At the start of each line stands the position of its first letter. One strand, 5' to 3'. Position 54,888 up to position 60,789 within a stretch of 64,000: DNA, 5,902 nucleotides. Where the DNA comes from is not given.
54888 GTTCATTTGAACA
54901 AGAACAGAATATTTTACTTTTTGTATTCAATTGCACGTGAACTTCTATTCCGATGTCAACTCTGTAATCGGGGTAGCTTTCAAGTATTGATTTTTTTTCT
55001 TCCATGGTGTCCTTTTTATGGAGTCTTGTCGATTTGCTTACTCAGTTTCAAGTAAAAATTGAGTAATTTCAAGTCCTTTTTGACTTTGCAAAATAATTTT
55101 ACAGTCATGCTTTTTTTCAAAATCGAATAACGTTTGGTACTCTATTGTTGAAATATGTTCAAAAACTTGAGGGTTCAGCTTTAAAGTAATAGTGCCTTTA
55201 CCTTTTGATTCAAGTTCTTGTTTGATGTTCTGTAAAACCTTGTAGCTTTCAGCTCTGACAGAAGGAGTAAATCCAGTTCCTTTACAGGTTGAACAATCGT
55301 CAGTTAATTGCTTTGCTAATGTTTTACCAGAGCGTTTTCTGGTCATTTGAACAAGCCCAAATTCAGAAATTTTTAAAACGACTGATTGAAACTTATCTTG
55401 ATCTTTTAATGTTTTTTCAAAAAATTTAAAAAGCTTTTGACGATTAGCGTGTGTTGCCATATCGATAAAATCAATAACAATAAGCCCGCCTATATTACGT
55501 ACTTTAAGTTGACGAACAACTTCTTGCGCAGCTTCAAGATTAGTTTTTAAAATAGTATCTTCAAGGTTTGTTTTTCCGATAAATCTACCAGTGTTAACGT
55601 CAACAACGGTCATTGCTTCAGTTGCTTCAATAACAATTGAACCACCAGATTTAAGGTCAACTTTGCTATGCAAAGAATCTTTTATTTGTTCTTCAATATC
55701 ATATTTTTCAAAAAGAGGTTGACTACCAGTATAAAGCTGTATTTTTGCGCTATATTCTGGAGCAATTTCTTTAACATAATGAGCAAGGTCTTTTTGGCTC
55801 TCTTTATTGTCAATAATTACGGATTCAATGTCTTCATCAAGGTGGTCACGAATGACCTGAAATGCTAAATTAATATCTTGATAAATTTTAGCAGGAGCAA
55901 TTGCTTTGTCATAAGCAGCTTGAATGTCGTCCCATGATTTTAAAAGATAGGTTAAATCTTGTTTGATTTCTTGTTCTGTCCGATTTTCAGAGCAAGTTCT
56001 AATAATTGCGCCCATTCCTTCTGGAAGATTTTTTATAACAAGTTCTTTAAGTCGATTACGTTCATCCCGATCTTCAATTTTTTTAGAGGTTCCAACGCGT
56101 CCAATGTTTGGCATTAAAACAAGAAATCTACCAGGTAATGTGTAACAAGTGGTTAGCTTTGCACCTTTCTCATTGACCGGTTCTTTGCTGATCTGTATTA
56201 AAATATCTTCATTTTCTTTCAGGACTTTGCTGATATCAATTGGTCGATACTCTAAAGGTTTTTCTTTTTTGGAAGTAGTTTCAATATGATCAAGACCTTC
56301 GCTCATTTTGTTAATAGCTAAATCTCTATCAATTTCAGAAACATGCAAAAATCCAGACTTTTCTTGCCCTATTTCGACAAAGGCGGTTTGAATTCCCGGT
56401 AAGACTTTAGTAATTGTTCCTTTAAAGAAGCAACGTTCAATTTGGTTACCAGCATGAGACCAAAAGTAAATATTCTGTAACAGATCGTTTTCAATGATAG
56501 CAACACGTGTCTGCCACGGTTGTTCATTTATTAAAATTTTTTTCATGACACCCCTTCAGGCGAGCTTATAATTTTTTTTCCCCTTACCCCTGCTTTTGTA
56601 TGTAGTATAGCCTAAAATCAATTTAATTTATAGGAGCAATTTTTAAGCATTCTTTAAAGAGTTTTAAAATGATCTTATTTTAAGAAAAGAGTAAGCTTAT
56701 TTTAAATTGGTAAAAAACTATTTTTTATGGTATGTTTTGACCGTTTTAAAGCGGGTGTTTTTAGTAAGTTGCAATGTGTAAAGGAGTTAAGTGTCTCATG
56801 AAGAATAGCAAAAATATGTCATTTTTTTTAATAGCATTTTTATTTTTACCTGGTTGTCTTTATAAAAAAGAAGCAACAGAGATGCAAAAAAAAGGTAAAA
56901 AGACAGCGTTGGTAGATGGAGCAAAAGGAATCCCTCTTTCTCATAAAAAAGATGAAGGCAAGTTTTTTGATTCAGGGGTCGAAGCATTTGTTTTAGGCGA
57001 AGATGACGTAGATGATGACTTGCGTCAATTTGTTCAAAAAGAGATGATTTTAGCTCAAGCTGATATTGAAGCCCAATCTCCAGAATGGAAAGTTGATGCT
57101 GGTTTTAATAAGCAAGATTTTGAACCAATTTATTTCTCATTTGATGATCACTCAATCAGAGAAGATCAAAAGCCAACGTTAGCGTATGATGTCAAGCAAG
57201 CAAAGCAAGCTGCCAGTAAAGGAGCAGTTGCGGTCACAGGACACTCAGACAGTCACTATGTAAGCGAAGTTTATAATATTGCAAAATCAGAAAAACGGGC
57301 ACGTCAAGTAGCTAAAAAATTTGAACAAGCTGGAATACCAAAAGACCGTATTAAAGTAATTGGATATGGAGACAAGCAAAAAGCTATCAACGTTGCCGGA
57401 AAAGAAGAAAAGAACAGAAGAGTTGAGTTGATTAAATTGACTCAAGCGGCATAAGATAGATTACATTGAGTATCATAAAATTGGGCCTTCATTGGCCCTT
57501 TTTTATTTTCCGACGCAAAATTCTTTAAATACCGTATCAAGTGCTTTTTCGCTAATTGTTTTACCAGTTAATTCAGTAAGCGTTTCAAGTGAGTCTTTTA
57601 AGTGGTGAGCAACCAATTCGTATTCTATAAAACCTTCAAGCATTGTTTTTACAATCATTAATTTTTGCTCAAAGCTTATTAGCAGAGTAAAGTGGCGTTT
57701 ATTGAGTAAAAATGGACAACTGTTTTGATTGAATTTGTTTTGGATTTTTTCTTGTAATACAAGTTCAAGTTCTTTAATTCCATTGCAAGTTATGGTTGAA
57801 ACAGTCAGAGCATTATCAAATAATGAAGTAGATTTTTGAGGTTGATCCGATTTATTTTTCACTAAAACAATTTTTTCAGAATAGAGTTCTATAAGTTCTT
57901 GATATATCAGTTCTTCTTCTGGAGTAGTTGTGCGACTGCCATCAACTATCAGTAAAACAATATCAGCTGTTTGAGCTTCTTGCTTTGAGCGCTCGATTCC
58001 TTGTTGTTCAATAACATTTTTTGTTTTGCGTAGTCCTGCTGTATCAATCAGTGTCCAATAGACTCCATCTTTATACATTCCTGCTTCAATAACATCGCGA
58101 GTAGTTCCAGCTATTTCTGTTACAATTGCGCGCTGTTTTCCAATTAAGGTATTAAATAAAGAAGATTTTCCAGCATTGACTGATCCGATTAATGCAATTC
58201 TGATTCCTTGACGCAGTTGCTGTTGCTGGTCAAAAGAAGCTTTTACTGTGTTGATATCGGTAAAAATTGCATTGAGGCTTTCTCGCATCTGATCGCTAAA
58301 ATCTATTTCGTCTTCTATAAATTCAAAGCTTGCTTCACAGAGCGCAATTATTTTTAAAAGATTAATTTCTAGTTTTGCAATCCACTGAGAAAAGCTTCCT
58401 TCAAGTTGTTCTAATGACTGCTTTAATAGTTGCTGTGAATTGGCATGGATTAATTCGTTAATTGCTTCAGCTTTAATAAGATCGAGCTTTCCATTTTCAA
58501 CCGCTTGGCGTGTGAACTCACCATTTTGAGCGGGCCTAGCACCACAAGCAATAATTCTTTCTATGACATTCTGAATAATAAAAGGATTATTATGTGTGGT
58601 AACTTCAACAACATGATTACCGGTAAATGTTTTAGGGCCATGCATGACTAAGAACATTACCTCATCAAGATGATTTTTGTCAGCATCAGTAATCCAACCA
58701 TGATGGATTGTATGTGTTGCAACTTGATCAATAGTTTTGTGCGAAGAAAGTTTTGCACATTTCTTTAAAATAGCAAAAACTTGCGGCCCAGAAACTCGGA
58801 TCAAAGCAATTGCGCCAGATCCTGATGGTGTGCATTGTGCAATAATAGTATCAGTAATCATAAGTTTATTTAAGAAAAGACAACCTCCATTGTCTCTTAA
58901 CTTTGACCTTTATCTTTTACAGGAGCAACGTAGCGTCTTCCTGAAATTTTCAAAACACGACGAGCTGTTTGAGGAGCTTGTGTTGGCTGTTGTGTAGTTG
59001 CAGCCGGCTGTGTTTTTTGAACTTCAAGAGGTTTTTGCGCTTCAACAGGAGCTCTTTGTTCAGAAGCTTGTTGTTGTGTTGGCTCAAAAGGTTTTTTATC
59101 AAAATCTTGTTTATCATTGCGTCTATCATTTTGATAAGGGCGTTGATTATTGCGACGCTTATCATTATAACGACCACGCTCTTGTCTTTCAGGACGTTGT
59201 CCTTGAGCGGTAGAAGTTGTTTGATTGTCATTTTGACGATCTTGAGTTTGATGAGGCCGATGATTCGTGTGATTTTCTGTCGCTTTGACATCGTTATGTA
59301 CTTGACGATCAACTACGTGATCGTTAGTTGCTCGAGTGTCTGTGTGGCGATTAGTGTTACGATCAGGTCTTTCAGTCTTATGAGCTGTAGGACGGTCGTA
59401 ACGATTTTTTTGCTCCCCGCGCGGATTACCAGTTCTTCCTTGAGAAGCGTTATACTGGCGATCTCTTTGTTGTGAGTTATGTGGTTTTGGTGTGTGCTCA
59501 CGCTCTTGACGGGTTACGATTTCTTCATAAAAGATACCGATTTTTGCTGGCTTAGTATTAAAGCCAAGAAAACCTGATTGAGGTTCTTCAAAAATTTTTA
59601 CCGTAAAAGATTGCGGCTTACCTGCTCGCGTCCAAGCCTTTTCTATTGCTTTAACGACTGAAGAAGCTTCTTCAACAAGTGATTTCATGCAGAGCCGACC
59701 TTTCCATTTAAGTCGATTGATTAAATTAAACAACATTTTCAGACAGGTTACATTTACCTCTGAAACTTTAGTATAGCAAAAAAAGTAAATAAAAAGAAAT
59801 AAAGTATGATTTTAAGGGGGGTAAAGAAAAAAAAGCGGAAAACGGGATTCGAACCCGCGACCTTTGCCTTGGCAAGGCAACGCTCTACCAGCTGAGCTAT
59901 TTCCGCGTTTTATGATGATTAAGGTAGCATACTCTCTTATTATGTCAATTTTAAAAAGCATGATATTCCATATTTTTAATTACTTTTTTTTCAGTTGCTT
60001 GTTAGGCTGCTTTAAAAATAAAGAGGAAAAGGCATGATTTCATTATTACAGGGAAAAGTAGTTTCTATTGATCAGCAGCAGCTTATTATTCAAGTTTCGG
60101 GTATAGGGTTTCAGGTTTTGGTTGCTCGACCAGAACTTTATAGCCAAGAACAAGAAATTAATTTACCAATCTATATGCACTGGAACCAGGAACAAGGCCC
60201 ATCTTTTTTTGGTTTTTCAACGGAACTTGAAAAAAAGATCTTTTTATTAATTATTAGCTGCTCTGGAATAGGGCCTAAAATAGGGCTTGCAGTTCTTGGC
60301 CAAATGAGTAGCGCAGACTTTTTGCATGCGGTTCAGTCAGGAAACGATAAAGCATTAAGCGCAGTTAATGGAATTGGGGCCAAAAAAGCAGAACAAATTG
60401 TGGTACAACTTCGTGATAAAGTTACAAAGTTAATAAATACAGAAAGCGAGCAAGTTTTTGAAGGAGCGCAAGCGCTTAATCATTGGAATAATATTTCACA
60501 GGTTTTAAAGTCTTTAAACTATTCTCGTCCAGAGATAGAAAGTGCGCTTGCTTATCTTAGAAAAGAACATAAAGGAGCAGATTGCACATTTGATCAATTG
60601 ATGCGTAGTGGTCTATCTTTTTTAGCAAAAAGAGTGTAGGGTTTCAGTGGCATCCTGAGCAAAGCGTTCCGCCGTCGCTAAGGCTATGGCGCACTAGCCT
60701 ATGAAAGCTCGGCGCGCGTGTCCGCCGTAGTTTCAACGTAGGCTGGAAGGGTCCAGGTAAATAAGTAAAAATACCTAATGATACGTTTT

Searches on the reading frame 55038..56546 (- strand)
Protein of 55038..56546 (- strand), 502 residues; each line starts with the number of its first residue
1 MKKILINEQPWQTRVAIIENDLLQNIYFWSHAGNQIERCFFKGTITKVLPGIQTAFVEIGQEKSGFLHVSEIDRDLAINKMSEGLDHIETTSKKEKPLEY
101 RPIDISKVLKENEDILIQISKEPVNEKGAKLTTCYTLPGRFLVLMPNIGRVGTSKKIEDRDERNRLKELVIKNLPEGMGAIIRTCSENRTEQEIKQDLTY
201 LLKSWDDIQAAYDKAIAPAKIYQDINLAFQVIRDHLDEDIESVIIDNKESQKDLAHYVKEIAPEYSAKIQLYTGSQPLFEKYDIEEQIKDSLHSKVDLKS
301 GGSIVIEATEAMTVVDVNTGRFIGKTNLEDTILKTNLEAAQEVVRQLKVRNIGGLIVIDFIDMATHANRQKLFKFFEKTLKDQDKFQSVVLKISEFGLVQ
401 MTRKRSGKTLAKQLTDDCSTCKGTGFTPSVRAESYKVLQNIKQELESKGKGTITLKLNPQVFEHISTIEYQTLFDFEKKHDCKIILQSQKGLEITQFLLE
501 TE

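Call 11: search_protein_families(library=pfam, proteins=[window:55038-56546:-], max_evalue=0.0001)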
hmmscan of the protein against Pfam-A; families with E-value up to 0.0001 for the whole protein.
window:55038-56546:- (502 aa): 3 families
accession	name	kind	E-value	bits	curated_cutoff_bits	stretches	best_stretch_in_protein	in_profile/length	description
PF10150.14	RNase_E_G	-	9.7e-100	333.9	25.5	1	136-405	1-269/270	Ribonuclease E/G family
PF20833.2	RNase_E_G_Thio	-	1.6e-09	38.2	26.8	1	418-500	2-84/86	RNase E/G, Thioredoxin-like domain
PF00575.29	S1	-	2.8e-05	24.8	22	0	41-101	8-41/74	S1 RNA binding domain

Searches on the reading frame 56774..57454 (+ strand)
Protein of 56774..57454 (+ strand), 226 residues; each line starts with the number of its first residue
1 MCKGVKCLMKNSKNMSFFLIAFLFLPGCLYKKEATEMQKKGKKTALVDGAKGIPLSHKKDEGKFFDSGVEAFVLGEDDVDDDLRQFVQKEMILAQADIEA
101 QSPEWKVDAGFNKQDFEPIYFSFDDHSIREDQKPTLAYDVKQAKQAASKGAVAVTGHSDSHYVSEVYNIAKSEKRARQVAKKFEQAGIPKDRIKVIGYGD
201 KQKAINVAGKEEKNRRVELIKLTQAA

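Call 11: search_protein_families(library=pfam, proteins=[window:56774-57454:+], max_evalue=0.0001)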
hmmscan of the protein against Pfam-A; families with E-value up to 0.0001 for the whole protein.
window:56774-57454:+ (226 aa): 1 family
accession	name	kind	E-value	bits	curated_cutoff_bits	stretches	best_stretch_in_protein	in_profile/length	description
PF00691.25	OmpA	-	2.8e-12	47.2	27.2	1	120-215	1-96/98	OmpA family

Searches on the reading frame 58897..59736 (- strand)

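Call 11: search_protein_families(library=pfam, proteins=[window:58897-59736:-], max_evalue=0.0001)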
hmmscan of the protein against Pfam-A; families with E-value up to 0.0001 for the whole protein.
window:58897-59736:- (279 aa): 1 family
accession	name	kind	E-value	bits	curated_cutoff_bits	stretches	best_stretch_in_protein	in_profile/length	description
PF14804.11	Jag_N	-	2.3e-07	31.6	25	1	23-67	2-47/50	Jag N-terminus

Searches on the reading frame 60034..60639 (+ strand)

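Call 11: search_protein_families(library=pfam, proteins=[window:60034-60639:+], max_evalue=0.0001)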
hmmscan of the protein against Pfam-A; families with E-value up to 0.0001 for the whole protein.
window:60034-60639:+ (201 aa): 2 families
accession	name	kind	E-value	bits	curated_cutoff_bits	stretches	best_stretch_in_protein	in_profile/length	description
PF14520.12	HHH_5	-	4.4e-12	46.7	27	1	70-128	1-57/57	Helix-hairpin-helix domain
PF01330.27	RuvA_N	-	4.1e-10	40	23.6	1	1-59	1-60/61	RuvA N terminal domain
